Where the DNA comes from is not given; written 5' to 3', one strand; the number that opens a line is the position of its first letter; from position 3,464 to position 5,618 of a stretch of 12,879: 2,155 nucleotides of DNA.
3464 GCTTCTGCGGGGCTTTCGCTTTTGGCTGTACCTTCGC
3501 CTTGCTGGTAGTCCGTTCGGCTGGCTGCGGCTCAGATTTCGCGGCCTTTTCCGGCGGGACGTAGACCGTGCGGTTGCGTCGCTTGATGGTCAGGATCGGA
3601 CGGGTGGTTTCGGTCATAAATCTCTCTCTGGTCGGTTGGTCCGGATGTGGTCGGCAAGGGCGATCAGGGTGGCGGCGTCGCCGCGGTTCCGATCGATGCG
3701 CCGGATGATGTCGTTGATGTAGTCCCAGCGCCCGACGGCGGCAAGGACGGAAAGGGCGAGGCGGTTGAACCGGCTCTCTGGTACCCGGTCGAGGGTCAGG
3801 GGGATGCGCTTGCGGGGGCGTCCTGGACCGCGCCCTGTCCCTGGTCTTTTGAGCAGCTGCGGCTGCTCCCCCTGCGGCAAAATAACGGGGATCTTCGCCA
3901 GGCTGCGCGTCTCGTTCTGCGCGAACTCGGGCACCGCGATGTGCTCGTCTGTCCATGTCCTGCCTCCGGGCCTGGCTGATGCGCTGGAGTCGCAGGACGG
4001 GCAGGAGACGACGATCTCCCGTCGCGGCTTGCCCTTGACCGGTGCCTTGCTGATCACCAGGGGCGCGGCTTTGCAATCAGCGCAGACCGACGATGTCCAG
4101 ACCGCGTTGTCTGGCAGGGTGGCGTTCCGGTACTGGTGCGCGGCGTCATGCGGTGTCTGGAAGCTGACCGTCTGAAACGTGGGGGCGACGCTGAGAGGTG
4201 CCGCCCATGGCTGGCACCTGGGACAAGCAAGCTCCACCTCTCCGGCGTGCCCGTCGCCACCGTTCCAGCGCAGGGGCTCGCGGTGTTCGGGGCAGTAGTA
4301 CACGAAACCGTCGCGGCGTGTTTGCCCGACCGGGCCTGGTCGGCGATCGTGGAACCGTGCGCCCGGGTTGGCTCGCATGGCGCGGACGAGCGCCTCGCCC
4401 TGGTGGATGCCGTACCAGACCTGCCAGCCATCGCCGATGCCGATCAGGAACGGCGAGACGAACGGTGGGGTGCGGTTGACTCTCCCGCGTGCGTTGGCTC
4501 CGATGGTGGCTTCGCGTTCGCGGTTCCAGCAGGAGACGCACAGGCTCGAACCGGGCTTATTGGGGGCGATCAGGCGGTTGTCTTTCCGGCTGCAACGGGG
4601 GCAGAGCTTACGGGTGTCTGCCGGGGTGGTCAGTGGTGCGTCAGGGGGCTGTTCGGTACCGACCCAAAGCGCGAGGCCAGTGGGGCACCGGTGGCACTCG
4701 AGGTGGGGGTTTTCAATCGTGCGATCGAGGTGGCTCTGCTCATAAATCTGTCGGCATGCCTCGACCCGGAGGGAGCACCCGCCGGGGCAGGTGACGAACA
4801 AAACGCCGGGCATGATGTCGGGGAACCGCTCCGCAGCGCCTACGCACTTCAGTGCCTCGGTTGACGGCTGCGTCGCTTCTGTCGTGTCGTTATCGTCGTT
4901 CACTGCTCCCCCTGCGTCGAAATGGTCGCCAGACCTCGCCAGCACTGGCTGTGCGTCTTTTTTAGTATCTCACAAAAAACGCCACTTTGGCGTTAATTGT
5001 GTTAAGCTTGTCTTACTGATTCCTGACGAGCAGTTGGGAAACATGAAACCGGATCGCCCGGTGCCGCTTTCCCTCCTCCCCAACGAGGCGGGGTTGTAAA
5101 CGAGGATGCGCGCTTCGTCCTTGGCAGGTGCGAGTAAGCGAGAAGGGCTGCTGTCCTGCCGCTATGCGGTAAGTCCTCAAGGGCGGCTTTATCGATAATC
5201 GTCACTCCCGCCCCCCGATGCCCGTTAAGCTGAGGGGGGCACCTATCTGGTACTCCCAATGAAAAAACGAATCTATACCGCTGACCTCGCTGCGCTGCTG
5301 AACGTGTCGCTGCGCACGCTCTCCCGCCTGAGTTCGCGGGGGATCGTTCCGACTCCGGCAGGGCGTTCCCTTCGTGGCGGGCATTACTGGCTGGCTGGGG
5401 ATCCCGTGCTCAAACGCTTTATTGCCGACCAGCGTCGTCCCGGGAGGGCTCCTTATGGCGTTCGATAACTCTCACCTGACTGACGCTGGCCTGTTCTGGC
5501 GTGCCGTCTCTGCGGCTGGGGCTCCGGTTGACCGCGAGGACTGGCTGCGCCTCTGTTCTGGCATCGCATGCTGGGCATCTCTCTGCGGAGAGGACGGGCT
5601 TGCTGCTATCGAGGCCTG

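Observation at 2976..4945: Translationally coupled zinc-ribbon protein and FinO/ProQ-like RNA chaperone operon, with a candidate terminator-ended RNA nearby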

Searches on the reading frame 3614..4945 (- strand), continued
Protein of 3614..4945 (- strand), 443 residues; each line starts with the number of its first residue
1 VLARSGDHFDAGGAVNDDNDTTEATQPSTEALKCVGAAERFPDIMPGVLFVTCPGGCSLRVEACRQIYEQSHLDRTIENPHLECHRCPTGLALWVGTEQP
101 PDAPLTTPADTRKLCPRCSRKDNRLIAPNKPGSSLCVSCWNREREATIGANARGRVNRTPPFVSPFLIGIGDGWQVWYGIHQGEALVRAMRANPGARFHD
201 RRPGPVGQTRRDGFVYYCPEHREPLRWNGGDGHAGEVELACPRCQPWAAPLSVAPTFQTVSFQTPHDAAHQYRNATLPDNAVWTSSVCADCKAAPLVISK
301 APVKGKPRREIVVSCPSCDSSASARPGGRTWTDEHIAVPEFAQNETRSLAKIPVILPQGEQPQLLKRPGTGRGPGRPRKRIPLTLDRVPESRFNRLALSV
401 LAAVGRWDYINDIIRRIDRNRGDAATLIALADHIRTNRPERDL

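Call 106: fold_search(model_id=the predicted structure, library=pdb)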
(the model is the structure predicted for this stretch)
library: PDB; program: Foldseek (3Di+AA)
matches with E <= 10: 154; with E <= 0.001: 0
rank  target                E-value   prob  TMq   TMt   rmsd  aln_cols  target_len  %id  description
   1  8hyj_I                4.1e-01  0.16  0.09  0.30  17.7       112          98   13  A cryo-EM structure of KTF1-bound polymerase V transcription elongation complex (released 2023-06-21)
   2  5flm_I                5.4e-01  0.12  0.09  0.29  13.7       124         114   13  Structure of transcribing mammalian RNA polymerase II (released 2016-01-20)
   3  3cqz_I                5.4e-01  0.11  0.09  0.26  14.2       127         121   16  Crystal structure of 10 subunit RNA polymerase II in complex with the inhibitor alpha-amanitin (released 2008-07-22)
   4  7eu0_I                1.1e+00  0.11  0.09  0.29  17.8       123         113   14  The cryo-EM structure of A. thaliana Pol IV-RDR2 backtracked complex (released 2021-12-29)
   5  8him_I                1.3e+00  0.11  0.09  0.32  17.2       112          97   17  A cryo-EM structure of B. oleracea RNA polymerase V elongation complex at 2.73 Angstrom (released 2023-03-22)
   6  1twa_I                1.5e+00  0.09  0.09  0.27  14.9       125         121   11  RNA polymerase II complexed with ATP (released 2004-11-16)
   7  8ova_BU               1.7e+00  0.06  0.09  0.16  14.8       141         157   11  CRYO-EM STRUCTURE OF TRYPANOSOMA BRUCEI PROCYCLIC FORM 80S RIBOSOME : PARENTAL STRAIN (released 2023-11-29)
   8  8i7o_G2               1.7e+00  0.01  0.06  0.05  28.0       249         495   11  In situ structure of axonemal doublet microtubules in mouse sperm with 16-nm repeat (released 2023-10-11)
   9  6k0b_G                1.8e+00  0.14  0.09  0.25   7.9        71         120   18  cryo-EM structure of archaeal Ribonuclease P with mature tRNA (released 2019-06-19)
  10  6k0a_G                1.8e+00  0.13  0.08  0.23   7.2        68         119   15  cryo-EM structure of an archaeal Ribonuclease P (released 2019-06-19)
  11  9v80_C                2.3e+00  0.04  0.12  0.13  18.4       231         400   11  Cryo-EM structure of KICSTOR CCC complex (state 4) (released 2025-11-12)
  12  5y58_A                2.3e+00  0.01  0.08  0.07  22.8       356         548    9  Crystal structure of Ku70/80 and TLC1 (released 2017-12-20)
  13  3hy2_B                2.6e+00  0.08  0.05  0.11  15.4        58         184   16  Crystal Structure of Sulfiredoxin in Complex with Peroxiredoxin I and ATP:Mg2+ (released 2009-10-06)
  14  6aim_A                2.9e+00  0.04  0.07  0.09  18.9       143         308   11  Cab2 mutant H337A complex with phosphopantothenate-cysteine (released 2019-03-20)
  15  6eu4_A                3.2e+00  0.02  0.07  0.05  13.9       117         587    7  Structure of Acinetobacter phage vb_AbaP_AS12 gp42 tailspike (released 2018-11-07)
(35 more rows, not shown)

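Call 108: search_protein_families(library=pfam, proteins=[L022:2981-3265:+, L022:2676-2837:+, L021:6314-9061:+, L021:3254-4459:-], max_evalue=0.01)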
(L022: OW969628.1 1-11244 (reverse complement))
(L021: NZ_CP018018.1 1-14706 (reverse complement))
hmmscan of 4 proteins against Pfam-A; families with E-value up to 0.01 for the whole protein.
L022:2981-3265:+ (94 aa): 0 families

L022:2676-2837:+ (53 aa): 0 families

L021:6314-9061:+ (915 aa): 1 family
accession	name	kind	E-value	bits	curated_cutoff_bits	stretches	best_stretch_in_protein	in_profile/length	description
PF09351.15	DUF1993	-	0.0078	16.7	23.4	0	12-66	45-98/161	Domain of unknown function (DUF1993)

L021:3254-4459:- (401 aa): 1 family
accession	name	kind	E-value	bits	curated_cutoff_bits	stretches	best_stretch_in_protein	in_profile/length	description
PF13362.12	Toprim_3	-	0.00091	20.1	27.2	1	270-366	2-93/95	Toprim domain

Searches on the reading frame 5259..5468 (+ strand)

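Call 3: search_protein_families(library=pfam, proteins=[window:5259-5468:+], max_evalue=0.01)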
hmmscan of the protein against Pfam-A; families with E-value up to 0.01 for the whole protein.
window:5259-5468:+ (69 aa): 1 family
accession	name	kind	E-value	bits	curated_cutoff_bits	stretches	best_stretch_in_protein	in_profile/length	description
PF12728.13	HTH_17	-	0.0018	19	27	1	7-41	4-34/51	Helix-turn-helix domain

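Call 39: search_protein_families(library=ncbifam, proteins=[window:5259-5468:+], max_evalue=0.01)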
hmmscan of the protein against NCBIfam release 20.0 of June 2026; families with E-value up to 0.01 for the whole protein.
window:5259-5468:+ (69 aa): 0 families
